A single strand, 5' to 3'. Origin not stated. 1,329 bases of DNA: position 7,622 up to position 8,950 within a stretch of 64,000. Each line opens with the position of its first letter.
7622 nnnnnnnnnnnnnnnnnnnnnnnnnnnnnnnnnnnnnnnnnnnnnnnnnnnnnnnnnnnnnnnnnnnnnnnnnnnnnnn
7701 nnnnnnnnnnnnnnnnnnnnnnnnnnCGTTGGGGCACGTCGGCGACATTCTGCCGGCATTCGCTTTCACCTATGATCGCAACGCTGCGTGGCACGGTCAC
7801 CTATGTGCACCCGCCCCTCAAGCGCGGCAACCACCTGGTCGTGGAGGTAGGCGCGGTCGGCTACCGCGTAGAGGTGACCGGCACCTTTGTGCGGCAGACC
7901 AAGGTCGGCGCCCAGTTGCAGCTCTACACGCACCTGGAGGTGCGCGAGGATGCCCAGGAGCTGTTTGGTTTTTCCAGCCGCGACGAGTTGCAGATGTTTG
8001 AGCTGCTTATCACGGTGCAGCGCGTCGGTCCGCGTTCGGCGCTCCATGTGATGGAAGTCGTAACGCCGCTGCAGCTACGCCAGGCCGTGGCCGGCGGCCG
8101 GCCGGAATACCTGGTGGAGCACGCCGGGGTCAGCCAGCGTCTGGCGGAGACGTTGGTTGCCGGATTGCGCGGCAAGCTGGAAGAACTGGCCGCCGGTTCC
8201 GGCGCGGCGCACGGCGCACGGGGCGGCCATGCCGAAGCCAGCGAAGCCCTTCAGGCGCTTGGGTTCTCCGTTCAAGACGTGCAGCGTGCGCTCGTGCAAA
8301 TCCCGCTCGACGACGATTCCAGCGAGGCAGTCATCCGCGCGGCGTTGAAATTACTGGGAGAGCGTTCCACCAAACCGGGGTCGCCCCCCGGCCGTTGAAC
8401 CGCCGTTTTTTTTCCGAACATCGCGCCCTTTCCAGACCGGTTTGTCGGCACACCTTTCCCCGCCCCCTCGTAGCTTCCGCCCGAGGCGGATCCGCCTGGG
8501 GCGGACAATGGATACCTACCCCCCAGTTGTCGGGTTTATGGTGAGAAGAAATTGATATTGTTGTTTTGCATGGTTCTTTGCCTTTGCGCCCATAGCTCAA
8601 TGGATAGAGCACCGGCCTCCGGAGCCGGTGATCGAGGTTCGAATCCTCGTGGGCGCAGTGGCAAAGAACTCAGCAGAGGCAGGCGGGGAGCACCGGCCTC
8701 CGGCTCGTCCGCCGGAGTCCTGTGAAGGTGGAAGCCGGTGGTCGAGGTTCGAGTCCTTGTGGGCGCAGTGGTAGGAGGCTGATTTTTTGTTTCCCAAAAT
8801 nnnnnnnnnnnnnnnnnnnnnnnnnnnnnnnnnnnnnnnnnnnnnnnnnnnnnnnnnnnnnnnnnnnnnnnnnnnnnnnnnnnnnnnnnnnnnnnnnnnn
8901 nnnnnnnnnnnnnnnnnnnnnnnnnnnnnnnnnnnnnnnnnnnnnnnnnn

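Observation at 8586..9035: tRNA-Arg(CCG) followed by a partial 3' tRNA copy bearing a 29-nt insert at the canonical 37/38 intron position, next to an AT-rich spacer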

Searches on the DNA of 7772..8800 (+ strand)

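Call 26: search_rna_families(source=L037, start=3600, end=4400, threshold=evalue, max_evalue=10, show_alignments=3)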
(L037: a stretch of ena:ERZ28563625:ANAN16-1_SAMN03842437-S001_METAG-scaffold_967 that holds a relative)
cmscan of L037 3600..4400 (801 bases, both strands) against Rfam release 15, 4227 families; matches with E-value up to 10: 15.
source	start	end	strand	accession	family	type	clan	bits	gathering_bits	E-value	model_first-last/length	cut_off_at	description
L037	3737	3808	+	RF00005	tRNA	Gene; tRNA;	CL00001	69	29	7.4e-15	1-71/71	no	tRNA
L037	3773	3807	+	RF01684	mascRNA-menRNA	Gene;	-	20.4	42.5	0.21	1-56/56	no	MALAT1-associated small cytoplasmic RNA/MEN beta RNA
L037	4040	4104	-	RF02837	anti-hemB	Gene; sRNA;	-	19.9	49.5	0.046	1-81/81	no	Burkholderia RNA 7 (anti-hemB)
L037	3737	3809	-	RF04354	Plastid-ycf2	Cis-reg;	-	18.9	65.7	0.47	1-75/75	no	Plastid-ycf2 5UTR RNA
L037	4042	4102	+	RF03941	mir-3158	Gene; miRNA;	-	18.7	97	1.7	1-81/81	no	mir-3158 microRNA precursor family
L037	3713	3894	-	RF02177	SMCR2_1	Gene; lncRNA;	-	17.5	50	1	1-159/159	no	Smith-Magenis syndrome chromosome region, candidate 2 conserved region 1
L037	4003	4093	+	RF02233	sX14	Gene; sRNA;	-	17.5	80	1.1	1-92/92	no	Xanthomonas sRNA sX14/Xoo3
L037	3904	3938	-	RF01371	CRISPR-DR58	Gene; CRISPR;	-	16.4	38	3.8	1-37/37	no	CRISPR RNA direct repeat element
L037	4037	4158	-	RF02766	Ysr49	Gene; sRNA;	-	16.3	95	1.8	1-124/124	no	Yersinia sRNA 49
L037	4040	4104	-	RF03790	MIR8008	Gene; miRNA;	-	16.3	66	3.1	1-55/55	no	MIR8008 microRNA precursor family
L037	4266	4292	+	RF00522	PreQ1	Cis-reg; riboswitch;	-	14.1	39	5.8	1-45/45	no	PreQ1 (pre queuosine) riboswitch aptamer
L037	4069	4117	+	RF01084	TLS-PK3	Cis-reg;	-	13.6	80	3.9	1-129/129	no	Pseudoknot of tRNA-like structure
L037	3911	3950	-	RF02357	RNaseP-T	Gene; ribozyme;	CL00002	13.1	60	2.7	124-163/208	no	RNaseP truncated form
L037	4080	4110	+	RF02975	DUF3800-XI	Gene; sRNA;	-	12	37.8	6.9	1-48/48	no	DUF3800-XI RNA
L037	3820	3842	+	RF02695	NrsZ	Gene; sRNA;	-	11.5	76.9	1.6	108-130/236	no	Nitrogen regulated small RNA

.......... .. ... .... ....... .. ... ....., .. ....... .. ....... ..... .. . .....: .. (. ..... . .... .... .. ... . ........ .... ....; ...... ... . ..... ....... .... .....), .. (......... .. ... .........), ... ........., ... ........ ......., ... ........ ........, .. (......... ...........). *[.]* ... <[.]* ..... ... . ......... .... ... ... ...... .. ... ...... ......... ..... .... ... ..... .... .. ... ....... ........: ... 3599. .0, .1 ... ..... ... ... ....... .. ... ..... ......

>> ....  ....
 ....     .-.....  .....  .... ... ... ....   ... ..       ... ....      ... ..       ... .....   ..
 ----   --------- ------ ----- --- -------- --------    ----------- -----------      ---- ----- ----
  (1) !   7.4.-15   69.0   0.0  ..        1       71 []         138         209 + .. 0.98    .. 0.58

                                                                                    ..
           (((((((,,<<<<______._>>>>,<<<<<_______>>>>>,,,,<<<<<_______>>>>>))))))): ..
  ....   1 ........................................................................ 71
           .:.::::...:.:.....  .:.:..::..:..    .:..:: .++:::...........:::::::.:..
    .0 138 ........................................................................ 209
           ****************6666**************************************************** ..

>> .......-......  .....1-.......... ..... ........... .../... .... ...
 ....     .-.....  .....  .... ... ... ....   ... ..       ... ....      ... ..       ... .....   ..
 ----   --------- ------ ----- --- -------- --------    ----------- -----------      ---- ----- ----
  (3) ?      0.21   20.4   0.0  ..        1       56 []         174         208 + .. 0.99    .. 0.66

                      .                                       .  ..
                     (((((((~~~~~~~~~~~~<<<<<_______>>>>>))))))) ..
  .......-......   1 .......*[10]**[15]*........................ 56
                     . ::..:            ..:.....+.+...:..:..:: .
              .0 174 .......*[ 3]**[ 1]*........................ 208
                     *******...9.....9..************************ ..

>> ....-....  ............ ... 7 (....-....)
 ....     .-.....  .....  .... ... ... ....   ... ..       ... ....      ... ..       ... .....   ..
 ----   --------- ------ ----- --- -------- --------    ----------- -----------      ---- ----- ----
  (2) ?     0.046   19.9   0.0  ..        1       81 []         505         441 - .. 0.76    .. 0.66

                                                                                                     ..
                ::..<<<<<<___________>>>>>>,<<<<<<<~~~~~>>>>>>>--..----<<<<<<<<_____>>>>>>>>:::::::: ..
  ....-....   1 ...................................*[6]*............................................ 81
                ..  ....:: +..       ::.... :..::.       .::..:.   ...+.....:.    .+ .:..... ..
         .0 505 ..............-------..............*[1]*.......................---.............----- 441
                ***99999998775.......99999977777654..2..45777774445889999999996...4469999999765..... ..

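Call 75: search_rna_families(source=window, start=8380, end=8800, threshold=evalue, max_evalue=1)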
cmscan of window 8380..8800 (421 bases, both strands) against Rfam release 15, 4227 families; matches with E-value up to 1: 5.
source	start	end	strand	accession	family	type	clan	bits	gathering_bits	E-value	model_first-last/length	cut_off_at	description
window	8586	8657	+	RF00005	tRNA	Gene; tRNA;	CL00001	73.5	29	2.2e-16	1-71/71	no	tRNA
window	8586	8658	-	RF04354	Plastid-ycf2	Cis-reg;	-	31.6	65.7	8.8e-05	1-75/75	no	Plastid-ycf2 5UTR RNA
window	8571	8671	+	RF02000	MIR1846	Gene; miRNA;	-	19.5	77.5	0.33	1-110/110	no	MIR1846 microRNA precursor family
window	8615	8656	+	RF01684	mascRNA-menRNA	Gene;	-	19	42.5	0.25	1-56/56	no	MALAT1-associated small cytoplasmic RNA/MEN beta RNA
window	8616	8722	-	RF02133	HOXB13-AS1_2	Gene; lncRNA;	-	15.3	40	0.35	1-81/81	no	HOXB13 antisense RNA 1 conserved region 2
